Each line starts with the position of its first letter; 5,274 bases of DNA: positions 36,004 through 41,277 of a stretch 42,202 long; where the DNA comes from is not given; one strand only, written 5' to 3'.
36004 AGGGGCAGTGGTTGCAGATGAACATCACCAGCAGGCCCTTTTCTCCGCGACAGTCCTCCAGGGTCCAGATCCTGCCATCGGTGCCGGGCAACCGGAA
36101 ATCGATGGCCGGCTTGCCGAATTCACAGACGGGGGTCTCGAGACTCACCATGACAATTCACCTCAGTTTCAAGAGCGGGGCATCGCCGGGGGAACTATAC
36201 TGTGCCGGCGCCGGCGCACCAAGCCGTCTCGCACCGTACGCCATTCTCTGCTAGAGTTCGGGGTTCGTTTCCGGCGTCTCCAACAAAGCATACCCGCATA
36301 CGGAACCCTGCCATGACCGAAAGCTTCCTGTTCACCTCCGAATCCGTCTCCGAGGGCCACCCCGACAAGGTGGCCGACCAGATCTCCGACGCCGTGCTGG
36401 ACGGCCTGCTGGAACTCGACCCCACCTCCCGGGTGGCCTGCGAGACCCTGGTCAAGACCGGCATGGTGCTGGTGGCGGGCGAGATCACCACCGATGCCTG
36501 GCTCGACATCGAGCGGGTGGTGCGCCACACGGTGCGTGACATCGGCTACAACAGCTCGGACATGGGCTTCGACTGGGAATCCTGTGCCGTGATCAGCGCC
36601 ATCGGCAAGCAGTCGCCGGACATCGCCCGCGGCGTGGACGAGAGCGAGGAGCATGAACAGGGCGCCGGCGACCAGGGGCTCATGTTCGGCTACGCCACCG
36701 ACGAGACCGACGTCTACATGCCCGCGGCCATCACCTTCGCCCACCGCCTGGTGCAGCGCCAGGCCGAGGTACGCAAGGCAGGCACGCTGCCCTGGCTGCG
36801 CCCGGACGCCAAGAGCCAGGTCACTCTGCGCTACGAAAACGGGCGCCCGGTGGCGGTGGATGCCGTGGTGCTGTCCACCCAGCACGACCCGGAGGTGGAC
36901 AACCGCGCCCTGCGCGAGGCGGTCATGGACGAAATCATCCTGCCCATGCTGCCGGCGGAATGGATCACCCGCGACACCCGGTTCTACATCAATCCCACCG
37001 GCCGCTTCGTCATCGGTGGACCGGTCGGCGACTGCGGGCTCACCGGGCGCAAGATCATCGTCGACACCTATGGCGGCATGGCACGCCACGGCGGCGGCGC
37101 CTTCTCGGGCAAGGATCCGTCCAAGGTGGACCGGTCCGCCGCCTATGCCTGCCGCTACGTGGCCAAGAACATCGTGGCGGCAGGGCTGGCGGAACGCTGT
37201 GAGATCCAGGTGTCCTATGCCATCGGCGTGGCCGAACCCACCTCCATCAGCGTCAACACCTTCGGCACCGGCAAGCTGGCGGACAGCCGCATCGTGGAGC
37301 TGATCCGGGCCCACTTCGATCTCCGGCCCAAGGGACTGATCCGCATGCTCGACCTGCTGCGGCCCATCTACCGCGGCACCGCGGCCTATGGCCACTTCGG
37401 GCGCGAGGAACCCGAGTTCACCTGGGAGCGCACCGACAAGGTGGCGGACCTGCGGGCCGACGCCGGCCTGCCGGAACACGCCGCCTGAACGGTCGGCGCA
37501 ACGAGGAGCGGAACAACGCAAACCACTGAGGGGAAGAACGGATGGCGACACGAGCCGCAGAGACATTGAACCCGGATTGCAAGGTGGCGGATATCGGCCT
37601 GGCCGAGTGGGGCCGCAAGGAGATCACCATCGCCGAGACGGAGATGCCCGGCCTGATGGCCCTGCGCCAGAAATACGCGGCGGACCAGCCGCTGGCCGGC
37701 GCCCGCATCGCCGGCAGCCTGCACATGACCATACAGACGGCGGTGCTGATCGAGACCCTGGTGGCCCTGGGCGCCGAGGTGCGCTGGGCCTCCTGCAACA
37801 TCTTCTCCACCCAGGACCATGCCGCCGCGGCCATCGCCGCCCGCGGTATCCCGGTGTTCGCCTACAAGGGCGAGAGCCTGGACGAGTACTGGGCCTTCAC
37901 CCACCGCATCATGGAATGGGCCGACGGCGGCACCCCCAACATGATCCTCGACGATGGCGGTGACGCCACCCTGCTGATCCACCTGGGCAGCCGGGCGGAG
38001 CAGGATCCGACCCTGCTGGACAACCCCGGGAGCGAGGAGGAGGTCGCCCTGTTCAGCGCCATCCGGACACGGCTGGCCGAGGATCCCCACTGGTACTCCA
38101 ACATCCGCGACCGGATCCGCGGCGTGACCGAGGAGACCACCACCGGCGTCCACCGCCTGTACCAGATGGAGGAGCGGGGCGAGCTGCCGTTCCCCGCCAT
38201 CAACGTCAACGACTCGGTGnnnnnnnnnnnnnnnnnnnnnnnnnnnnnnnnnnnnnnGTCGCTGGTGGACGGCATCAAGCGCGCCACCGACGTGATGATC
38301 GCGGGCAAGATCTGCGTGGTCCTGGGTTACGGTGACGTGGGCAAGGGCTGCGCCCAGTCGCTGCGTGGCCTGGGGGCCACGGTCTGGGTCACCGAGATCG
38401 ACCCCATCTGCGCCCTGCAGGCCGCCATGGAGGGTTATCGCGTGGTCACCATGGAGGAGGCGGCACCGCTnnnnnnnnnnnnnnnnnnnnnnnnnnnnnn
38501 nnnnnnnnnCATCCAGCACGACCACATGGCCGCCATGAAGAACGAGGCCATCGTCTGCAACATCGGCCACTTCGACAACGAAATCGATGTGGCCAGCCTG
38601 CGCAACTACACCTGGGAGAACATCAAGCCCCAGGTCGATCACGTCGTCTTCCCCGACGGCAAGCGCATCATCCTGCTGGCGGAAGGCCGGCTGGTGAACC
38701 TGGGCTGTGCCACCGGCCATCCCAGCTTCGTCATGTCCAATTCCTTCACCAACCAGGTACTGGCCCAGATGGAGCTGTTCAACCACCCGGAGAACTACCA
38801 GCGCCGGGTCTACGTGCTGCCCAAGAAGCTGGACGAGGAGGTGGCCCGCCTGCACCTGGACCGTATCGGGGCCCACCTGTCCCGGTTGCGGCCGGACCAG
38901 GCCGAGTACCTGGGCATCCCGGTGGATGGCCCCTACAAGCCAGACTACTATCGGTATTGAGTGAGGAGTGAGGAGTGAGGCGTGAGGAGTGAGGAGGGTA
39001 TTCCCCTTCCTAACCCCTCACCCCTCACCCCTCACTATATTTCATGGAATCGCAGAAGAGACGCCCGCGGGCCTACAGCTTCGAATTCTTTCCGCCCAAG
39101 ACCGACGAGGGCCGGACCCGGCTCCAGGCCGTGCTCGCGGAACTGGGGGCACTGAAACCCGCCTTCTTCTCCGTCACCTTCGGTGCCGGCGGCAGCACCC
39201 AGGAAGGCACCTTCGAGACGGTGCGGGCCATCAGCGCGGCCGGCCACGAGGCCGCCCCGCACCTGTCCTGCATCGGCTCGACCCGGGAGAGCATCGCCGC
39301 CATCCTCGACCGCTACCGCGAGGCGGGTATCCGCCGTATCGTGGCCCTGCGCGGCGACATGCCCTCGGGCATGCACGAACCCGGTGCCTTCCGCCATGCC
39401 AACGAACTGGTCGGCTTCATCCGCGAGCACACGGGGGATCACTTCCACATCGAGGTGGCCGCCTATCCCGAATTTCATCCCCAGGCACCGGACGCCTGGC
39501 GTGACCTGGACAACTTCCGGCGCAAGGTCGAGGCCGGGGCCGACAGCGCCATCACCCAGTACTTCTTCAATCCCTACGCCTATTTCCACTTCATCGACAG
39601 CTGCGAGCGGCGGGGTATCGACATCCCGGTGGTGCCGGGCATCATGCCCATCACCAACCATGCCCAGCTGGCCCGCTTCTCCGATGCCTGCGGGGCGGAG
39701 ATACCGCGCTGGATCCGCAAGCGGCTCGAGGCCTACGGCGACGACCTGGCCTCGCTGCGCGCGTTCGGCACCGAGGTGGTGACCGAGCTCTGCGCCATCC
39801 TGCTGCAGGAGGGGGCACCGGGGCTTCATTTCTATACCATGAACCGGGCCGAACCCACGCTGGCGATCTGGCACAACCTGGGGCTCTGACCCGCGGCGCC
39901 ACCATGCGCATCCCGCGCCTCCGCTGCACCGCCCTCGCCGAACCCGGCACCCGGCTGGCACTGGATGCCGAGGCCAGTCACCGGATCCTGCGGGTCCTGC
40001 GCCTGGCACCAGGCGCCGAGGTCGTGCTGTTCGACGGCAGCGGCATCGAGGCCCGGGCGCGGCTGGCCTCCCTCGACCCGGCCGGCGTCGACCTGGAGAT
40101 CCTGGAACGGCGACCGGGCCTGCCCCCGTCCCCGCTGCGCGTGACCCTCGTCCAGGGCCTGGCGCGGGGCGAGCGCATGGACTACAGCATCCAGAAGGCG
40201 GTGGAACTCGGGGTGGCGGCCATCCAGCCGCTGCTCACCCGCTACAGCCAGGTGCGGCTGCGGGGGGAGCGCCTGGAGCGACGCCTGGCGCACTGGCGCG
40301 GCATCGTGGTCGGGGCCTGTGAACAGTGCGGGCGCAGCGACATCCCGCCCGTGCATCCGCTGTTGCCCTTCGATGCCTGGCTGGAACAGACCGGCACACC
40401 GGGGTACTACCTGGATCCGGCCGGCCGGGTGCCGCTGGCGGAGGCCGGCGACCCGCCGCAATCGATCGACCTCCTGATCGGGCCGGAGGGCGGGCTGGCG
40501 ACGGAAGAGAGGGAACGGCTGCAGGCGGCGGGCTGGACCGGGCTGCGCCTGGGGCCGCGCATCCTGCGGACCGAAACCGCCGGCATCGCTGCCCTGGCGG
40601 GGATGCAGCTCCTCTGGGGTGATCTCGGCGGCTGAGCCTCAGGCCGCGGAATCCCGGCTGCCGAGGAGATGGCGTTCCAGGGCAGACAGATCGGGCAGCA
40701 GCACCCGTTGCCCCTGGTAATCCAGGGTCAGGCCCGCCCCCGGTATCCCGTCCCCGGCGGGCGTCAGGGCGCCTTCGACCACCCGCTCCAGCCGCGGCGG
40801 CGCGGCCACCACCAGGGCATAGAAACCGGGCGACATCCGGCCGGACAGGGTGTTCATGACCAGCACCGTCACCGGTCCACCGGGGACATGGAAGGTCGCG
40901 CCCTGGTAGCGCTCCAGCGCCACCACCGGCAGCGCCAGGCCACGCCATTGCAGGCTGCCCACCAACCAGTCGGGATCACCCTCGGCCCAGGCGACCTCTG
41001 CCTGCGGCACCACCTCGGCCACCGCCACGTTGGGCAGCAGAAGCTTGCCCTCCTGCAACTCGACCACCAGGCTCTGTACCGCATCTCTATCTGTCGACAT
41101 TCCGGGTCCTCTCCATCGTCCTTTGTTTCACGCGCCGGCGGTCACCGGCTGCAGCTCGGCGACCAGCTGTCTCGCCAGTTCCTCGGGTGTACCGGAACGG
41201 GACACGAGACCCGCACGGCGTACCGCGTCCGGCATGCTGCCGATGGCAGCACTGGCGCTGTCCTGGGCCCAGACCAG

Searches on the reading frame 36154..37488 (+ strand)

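Call 57: search_protein_families(library=pfam, proteins=[window:36154-37488:+], max_evalue=0.00001)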
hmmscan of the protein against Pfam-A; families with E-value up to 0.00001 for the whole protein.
window:36154-37488:+ (444 aa): 3 families
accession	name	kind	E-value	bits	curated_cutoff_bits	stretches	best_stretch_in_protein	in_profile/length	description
PF02773.21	S-AdoMet_synt_C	-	3.2e-69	231.6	25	1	287-426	1-138/138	S-adenosylmethionine synthetase, C-terminal domain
PF02772.21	S-AdoMet_synt_M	-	1.1e-47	161.5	29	1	168-285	1-120/120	S-adenosylmethionine synthetase, central domain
PF00438.25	S-AdoMet_synt_N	-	2.5e-44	150.3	33.1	1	58-155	2-99/99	S-adenosylmethionine synthetase, N-terminal domain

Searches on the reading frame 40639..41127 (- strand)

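Call 57: search_protein_families(library=pfam, proteins=[window:40639-41127:-], max_evalue=0.00001)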
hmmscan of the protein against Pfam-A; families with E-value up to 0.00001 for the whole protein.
window:40639-41127:- (162 aa): 1 family
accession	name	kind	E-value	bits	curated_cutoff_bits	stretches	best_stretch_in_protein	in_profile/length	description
PF01584.24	CheW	-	4.1e-12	46.3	23.5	1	19-150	2-133/138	CheW-like domain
